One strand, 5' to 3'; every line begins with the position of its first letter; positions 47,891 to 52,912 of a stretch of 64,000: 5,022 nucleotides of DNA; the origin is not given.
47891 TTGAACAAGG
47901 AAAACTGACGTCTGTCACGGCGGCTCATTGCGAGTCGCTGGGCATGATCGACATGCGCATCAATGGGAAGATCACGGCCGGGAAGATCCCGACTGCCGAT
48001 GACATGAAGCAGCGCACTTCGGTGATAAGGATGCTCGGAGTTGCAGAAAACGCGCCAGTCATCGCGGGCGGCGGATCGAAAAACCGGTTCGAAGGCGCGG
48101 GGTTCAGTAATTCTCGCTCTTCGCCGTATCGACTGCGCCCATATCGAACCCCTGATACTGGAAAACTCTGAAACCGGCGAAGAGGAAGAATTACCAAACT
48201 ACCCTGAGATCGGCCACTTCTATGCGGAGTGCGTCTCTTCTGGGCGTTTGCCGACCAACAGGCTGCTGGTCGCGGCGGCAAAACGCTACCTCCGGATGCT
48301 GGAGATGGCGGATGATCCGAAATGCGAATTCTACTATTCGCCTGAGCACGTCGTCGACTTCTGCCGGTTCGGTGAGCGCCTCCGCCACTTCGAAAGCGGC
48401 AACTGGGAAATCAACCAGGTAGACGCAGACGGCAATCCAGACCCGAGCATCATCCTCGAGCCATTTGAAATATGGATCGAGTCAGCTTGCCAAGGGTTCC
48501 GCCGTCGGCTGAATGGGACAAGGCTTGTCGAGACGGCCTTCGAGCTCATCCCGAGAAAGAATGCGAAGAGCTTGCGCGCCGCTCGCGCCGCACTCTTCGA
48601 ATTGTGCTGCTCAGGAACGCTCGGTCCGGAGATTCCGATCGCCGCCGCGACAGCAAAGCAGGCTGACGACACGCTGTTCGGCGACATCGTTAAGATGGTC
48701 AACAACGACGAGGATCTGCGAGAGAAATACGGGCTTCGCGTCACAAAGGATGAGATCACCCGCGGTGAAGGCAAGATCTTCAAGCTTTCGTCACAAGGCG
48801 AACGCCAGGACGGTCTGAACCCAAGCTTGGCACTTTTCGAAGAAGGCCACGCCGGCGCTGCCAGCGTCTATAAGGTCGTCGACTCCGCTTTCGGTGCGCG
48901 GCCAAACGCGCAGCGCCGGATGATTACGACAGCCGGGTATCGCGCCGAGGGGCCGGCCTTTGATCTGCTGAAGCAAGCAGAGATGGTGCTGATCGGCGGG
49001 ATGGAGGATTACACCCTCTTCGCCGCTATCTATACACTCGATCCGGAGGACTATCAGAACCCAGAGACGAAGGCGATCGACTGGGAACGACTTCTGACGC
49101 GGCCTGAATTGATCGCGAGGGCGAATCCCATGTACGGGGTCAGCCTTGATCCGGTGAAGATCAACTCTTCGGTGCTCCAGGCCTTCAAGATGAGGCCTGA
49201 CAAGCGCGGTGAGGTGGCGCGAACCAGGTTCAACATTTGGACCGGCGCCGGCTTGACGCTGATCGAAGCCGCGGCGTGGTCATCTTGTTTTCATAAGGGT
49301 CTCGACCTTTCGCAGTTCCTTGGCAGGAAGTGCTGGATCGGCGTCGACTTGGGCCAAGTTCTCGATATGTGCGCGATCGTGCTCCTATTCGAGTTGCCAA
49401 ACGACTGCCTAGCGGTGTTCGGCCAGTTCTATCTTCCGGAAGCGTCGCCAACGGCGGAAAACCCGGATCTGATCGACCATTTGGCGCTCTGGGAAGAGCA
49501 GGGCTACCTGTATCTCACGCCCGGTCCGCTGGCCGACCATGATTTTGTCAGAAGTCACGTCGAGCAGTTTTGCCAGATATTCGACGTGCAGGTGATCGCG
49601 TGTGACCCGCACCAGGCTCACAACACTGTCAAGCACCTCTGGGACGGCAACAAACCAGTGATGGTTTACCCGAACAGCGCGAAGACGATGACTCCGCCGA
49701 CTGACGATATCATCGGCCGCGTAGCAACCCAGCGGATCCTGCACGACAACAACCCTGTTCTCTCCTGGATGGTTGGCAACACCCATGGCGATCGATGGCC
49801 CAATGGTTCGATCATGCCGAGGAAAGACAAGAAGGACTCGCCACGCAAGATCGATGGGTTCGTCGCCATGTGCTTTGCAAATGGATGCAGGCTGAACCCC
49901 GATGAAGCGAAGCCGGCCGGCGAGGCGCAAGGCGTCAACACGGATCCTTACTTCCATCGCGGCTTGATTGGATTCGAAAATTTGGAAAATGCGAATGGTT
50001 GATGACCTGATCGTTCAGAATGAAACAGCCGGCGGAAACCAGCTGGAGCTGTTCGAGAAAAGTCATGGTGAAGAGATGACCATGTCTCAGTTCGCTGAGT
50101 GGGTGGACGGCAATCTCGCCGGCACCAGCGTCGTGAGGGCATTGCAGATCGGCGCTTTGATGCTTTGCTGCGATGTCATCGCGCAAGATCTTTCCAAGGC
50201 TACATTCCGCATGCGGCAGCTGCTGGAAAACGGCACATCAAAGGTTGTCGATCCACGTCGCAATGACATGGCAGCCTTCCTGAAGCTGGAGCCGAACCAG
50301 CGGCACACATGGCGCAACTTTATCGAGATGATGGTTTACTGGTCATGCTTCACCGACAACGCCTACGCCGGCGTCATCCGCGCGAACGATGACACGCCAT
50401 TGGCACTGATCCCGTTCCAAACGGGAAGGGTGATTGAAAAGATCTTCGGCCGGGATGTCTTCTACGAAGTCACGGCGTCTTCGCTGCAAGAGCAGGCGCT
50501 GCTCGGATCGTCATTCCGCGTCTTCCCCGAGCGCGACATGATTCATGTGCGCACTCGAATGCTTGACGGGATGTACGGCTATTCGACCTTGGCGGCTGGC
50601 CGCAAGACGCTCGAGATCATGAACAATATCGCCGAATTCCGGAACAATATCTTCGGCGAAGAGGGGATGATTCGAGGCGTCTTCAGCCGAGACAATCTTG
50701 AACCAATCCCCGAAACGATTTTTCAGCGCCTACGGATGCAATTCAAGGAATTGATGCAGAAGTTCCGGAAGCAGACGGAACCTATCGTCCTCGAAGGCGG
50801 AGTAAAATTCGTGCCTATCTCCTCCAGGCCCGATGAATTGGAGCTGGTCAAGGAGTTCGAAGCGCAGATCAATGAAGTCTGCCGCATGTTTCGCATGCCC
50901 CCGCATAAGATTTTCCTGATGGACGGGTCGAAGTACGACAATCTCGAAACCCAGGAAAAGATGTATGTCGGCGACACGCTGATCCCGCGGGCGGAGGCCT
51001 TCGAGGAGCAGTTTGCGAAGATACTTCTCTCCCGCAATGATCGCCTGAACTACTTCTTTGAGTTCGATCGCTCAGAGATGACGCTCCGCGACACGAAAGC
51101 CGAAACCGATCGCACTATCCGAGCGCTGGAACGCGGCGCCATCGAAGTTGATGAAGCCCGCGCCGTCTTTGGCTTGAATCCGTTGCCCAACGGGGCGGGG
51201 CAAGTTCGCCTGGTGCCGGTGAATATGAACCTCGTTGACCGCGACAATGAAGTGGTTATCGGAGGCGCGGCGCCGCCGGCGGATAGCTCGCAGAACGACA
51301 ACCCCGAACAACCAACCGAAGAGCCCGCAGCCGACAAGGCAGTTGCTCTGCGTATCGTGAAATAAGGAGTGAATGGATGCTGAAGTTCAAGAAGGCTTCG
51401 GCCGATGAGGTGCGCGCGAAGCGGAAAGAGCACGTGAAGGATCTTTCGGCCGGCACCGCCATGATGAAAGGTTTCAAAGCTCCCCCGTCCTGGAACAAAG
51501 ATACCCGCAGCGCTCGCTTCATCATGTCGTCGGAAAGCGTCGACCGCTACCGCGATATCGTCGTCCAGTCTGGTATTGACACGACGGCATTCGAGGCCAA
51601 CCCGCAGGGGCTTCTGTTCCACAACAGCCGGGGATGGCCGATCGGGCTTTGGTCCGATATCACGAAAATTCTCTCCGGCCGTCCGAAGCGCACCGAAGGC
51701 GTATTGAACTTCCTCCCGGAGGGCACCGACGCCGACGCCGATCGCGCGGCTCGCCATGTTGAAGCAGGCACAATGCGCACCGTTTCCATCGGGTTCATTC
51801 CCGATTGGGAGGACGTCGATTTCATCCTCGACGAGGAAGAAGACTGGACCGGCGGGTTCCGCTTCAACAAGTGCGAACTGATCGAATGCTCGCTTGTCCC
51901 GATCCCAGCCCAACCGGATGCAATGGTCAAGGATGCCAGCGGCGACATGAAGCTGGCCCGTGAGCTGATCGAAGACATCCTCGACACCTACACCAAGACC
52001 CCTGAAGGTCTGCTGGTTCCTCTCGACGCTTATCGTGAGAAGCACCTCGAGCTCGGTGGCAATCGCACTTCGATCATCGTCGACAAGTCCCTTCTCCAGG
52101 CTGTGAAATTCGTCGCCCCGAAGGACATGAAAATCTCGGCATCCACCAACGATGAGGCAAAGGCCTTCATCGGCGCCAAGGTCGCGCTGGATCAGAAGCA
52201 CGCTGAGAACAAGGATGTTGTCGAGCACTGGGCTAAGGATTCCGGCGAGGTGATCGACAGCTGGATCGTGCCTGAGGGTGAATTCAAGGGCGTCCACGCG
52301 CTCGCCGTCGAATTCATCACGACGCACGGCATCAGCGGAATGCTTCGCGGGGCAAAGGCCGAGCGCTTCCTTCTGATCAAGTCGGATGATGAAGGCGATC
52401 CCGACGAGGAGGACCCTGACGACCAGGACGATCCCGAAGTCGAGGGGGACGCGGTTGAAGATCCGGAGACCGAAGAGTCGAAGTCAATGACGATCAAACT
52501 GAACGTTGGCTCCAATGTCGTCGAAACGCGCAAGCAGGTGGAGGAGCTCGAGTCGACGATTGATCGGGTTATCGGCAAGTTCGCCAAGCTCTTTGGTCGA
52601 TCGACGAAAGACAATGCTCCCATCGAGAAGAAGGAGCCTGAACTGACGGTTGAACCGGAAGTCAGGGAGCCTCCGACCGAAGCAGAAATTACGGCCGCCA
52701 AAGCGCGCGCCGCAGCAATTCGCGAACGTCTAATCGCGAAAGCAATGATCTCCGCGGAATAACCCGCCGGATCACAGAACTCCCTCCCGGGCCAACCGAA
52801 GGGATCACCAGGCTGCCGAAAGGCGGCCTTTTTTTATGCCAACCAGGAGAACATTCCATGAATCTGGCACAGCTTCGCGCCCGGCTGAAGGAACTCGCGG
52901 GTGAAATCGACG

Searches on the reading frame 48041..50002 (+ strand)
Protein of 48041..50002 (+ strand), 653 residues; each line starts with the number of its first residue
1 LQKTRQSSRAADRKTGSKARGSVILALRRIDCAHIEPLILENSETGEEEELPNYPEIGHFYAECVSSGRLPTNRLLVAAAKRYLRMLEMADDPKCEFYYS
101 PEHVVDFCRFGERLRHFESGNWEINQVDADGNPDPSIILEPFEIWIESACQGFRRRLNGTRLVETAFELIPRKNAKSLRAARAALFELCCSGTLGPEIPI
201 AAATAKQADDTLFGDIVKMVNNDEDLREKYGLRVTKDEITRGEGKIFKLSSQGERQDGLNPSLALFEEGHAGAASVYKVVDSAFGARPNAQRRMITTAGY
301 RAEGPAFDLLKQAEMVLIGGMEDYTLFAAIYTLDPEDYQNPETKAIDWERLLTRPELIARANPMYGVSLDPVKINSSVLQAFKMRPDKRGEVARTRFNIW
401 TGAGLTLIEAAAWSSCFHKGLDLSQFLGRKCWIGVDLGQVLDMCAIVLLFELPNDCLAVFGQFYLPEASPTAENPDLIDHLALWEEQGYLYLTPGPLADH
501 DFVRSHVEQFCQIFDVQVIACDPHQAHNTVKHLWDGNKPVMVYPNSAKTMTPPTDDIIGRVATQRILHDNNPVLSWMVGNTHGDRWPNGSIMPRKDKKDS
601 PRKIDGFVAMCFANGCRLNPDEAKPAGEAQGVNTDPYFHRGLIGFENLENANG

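Call 17: search_dna_similar(query=window:48041-50002:+, collection=phages, mode=protein, max_rows=25)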
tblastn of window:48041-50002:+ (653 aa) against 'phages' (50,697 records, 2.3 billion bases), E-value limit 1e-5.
Records with a match: 1637; places in all: 1637; records where one place covers at least 80% of the query: 861.
Best place of each record, by identity: <60% 1637.
By first word of the organism name: Vibrio 219; Streptococcus 204; Staphylococcus 181; Mycobacterium 156; Paenibacillus 110; Bacillus 71; Ralstonia 62; Pseudomonas 51; Escherichia 51; Enterococcus 48; and 88 more.
By host as written in the record: - 239; Mycobacterium smegmatis mc2 155 108; Staphylococcus aureus 63; Ralstonia solanacearum 49; Paenibacillus larvae 42; Gordonia terrae 3612 41; Escherichia coli 40; Klebsiella pneumoniae 26; and 537 more.
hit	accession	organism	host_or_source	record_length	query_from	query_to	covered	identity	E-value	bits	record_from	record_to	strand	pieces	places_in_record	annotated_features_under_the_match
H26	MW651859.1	Pseudomonas phage vB_PstS-pAN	Pseudomonas stutzeri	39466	60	636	88%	30.4%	3e-57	216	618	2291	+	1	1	terminase large subunit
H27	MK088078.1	Marinobacter phage AS1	Marinobacter sp. D1S9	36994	53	626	88%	29.9%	3e-68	248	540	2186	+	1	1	terminase large subunit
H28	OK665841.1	Burkholderia phage BgVeeders33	Burkholderia gladioli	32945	53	632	89%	29.5%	3e-58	219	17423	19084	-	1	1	terminase large subunit | hypothetical protein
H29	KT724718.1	Brucella phage BiPBO1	Brucella inopinata strain BO1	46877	53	632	89%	29.1%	2e-55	210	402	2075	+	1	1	terminase large subunit | terminase small subunit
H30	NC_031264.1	Brucella phage BiPBO1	Brucella inopinata strain BO1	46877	53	632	89%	29.1%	2e-55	210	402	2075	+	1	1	terminase large subunit | terminase small subunit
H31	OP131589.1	Acidovorax phage Aval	Acidovorax valerianellae GBBC 3043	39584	61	629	87%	29.0%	2e-51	198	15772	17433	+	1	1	terminase large subunit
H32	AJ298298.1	Enterobacteria phage phiP27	E. coli ONT:H- strain 2771/97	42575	61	618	85%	29.4%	4e-56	212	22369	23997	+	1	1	putative terminase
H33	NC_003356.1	Enterobacteria phage phiP27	Escherichia coli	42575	61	618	85%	29.4%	4e-56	212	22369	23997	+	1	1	terminase large subunit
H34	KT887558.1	Pseudomonas phage phi2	Pseudomonas aeruginosa WH-SGI-V-07173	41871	53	636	89%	27.9%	1e-45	181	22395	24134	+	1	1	terminase large subunit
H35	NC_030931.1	Pseudomonas phage phi2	Pseudomonas aeruginosa WH-SGI-V-07173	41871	53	636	89%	27.9%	1e-45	181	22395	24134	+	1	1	terminase large subunit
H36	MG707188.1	Pseudomonas phage TC7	Pseudomonas aeruginosa PA1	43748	53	636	89%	27.9%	2e-45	180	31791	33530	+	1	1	terminase large subunit | terminase small subunit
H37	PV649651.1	Vibrio phage PhiPS02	Vibrio parahaemolyticus KT1024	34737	51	613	86%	28.9%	1e-54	208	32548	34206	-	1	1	terminase large subunit | terminase small subunit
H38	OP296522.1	Variovorax phage VarioGold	Variovorax sp. ZS18.2.2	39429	51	615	87%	28.8%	2e-51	198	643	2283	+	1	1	terminase large subunit | terminase small subunit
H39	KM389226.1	Pseudomonas phage F_MX1987sp/MX560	-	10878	61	615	85%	29.3%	5e-50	194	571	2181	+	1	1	record has no annotation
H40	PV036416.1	phage NatCom_3357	human feces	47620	55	613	86%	28.9%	7e-39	160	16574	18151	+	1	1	terminase large subunit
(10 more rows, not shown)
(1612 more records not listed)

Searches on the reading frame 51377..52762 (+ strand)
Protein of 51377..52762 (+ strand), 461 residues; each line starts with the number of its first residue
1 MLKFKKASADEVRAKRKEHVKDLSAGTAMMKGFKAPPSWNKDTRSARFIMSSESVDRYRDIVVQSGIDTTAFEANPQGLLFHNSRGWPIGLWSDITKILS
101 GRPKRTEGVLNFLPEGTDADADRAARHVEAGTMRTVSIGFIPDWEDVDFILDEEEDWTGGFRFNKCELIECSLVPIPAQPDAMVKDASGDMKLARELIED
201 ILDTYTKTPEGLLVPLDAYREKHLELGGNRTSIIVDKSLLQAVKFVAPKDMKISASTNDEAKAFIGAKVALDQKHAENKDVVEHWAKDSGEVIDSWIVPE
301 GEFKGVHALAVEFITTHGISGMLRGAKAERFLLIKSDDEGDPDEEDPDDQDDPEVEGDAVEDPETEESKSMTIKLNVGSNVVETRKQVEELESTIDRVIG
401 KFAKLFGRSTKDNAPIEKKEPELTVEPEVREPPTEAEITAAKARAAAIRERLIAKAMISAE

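Call 41: search_protein_families(library=phrogs, proteins=[window:51377-52762:+], max_evalue=0.0001)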
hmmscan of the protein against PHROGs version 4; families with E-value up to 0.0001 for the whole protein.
window:51377-52762:+ (461 aa): 4 families
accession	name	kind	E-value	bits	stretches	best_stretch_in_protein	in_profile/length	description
phrog_617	-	head and packaging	1.3e-18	68.2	1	38-188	20-162/626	major head protein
phrog_80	-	head and packaging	7.9e-18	66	1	53-361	246-484/607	head maturation protease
phrog_11321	-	unknown function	3.1e-13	50.9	1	46-194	3-147/327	-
phrog_4523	-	head and packaging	9e-06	25.7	1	118-209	109-197/644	major head and protease protein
